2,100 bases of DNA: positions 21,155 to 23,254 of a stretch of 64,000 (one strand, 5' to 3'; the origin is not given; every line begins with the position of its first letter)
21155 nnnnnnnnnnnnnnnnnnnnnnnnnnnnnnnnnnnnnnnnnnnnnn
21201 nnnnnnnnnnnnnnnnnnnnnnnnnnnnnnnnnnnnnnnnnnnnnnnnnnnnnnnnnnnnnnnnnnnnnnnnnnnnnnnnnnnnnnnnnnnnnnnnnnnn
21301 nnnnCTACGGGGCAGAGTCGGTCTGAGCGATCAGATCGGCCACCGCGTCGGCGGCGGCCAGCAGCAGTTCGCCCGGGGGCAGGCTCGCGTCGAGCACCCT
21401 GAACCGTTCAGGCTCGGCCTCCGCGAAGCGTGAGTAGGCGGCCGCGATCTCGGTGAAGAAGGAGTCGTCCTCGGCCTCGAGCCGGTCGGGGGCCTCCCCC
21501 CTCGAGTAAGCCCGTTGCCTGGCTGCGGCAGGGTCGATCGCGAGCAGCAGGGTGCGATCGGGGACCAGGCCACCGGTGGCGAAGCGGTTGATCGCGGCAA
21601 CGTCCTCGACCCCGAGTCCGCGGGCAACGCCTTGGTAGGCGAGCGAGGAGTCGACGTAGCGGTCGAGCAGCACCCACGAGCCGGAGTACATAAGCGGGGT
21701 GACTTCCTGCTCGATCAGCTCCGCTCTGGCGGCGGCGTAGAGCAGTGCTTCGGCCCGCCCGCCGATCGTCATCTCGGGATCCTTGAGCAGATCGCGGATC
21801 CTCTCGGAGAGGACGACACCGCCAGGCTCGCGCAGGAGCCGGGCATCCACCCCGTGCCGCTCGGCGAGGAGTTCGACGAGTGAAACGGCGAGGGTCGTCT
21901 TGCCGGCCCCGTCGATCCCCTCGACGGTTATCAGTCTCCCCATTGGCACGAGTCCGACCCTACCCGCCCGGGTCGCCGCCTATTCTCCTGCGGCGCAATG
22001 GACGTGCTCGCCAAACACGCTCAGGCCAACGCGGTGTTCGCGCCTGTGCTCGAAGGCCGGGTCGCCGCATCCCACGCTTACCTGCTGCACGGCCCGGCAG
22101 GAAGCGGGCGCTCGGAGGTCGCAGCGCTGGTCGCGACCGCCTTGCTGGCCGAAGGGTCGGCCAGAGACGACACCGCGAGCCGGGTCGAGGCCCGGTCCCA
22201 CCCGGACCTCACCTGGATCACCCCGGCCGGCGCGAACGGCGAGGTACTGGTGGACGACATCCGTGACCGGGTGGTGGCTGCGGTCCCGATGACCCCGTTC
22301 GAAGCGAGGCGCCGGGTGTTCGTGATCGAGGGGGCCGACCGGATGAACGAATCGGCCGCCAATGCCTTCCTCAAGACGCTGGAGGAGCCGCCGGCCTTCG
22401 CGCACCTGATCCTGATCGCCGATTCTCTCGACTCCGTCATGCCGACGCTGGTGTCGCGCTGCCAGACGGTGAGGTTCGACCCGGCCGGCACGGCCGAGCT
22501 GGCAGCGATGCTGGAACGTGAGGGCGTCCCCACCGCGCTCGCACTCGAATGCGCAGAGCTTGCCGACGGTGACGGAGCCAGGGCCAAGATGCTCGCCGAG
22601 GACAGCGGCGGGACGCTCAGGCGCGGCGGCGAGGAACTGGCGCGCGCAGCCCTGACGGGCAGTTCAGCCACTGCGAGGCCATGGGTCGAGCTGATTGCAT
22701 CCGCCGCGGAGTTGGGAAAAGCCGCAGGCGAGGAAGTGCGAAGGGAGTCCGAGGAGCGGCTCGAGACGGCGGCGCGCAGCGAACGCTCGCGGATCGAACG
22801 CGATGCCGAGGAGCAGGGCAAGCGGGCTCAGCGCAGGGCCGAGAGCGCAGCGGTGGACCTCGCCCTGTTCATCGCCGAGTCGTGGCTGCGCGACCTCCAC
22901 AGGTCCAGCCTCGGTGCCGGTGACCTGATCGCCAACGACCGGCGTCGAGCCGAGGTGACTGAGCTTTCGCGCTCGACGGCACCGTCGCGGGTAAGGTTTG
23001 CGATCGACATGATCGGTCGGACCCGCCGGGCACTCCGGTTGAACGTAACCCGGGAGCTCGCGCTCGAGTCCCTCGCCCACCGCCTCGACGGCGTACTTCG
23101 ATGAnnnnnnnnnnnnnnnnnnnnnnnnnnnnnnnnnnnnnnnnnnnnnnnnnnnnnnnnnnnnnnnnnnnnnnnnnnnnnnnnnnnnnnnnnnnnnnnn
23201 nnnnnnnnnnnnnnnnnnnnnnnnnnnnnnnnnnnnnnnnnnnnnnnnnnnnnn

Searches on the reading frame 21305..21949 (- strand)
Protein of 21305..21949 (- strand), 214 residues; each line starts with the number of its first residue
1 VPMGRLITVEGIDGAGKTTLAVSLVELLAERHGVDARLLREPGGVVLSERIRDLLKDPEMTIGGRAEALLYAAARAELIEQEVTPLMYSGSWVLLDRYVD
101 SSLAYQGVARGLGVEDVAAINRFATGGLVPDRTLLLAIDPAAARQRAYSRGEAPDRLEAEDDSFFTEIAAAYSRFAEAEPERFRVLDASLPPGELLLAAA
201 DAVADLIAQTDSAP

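Call 75: search_protein_families(library=pfam, proteins=[window:21305-21949:-], max_evalue=0.00001)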
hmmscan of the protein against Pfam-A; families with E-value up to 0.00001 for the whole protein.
window:21305-21949:- (214 aa): 1 family
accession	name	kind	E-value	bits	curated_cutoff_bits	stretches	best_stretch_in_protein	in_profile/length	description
PF02223.23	Thymidylate_kin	-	3.9e-40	138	27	1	9-193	1-179/185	Thymidylate kinase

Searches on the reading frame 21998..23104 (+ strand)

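Call 47: search_protein_families(library=pfam, proteins=[window:21998-23104:+])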
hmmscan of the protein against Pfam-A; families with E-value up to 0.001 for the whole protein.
window:21998-23104:+ (368 aa): 2 families
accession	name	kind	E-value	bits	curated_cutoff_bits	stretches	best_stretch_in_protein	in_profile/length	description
PF13177.12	DNA_pol3_delta2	-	1.3e-34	119.9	27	1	24-162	18-159/161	DNA polymerase III, delta subunit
PF13191.12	AAA_16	-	0.00028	21.9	32.6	1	13-175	15-159/167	AAA ATPase domain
